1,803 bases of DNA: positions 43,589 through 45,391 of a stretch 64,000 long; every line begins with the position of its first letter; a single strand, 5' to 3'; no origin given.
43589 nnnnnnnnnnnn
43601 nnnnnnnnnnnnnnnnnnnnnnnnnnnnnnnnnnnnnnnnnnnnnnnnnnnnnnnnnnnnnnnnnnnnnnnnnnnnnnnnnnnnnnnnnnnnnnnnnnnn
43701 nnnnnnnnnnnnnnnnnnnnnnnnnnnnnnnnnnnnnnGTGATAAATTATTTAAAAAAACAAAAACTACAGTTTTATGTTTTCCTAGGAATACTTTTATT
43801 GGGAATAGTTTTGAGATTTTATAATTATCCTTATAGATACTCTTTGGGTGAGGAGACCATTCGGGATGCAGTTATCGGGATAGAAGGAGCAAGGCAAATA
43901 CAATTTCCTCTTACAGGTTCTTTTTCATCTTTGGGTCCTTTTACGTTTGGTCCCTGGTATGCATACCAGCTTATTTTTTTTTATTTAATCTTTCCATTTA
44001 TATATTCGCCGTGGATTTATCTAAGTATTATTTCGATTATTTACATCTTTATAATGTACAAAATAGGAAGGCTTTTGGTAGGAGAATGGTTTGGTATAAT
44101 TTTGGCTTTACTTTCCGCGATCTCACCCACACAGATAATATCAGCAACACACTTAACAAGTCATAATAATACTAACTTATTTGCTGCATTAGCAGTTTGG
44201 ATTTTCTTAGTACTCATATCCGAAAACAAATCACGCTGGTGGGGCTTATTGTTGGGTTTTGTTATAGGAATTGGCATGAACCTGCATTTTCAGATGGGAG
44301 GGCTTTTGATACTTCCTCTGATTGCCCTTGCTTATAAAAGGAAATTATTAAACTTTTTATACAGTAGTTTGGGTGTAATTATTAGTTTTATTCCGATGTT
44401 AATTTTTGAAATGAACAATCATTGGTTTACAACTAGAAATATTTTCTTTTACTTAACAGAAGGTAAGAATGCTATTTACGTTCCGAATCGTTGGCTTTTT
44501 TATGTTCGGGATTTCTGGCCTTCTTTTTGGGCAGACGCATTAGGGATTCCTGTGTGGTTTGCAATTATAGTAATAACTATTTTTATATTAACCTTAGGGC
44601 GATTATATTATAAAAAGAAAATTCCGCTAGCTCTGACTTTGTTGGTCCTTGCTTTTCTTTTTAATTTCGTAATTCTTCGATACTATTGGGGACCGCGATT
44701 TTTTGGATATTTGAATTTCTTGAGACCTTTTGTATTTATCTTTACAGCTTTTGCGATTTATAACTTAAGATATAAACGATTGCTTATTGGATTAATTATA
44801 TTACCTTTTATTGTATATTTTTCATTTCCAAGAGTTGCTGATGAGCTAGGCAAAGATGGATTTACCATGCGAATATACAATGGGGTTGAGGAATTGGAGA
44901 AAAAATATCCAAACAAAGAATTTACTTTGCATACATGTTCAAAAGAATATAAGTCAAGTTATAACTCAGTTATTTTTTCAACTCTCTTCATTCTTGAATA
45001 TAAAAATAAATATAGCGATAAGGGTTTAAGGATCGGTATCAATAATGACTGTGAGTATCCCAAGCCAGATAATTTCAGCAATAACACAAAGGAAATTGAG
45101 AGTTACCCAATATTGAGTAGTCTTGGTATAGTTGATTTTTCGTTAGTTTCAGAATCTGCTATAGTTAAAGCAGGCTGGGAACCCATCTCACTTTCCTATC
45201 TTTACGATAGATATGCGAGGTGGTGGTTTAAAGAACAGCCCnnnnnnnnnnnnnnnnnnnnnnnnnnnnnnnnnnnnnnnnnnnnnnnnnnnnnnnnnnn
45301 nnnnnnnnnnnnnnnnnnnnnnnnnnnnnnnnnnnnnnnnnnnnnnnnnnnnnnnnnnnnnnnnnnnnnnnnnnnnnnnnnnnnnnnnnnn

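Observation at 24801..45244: Family D: seven paralogues of an apparently uncharacterised polytopic membrane family with an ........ ... LIGP ... GPxWYY signature (four in tandem at 35436-41320)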

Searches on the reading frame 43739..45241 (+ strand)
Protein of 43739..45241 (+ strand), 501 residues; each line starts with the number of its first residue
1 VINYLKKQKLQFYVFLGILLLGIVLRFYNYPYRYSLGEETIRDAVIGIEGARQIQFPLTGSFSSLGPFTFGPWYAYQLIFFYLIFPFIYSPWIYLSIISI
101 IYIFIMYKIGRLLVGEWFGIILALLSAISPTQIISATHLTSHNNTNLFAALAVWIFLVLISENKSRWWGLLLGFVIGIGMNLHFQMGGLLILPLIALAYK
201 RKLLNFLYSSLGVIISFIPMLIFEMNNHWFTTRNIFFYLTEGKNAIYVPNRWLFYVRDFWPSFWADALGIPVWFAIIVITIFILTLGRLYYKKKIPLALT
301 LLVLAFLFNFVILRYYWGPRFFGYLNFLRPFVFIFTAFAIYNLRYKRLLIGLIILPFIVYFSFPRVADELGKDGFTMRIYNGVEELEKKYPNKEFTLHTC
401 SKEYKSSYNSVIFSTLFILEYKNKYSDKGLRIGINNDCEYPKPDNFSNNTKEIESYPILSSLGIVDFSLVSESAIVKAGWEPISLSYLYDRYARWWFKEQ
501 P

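Call 3: search_protein_families(library=pfam, proteins=[window:43739-45241:+], max_evalue=1)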
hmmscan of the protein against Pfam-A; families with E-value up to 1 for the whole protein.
window:43739-45241:+ (501 aa): 1 family
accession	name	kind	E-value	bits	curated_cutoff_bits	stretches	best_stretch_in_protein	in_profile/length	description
PF13231.12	PMT_2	-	1.9e-08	35.1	26.1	1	72-221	4-158/160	Dolichyl-phosphate-mannose-protein mannosyltransferase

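Call 4: search_protein_families(library=ncbifam, proteins=[window:43739-45241:+], max_evalue=1)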
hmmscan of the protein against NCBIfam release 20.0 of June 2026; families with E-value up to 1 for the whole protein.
window:43739-45241:+ (501 aa): 1 family
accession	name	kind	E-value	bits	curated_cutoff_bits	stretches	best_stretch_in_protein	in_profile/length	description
TIGR04154.1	archaeo_STT3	subfamily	0.26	9.5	450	1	95-164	102-174/831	oligosaccharyl transferase, archaeosortase A system-associated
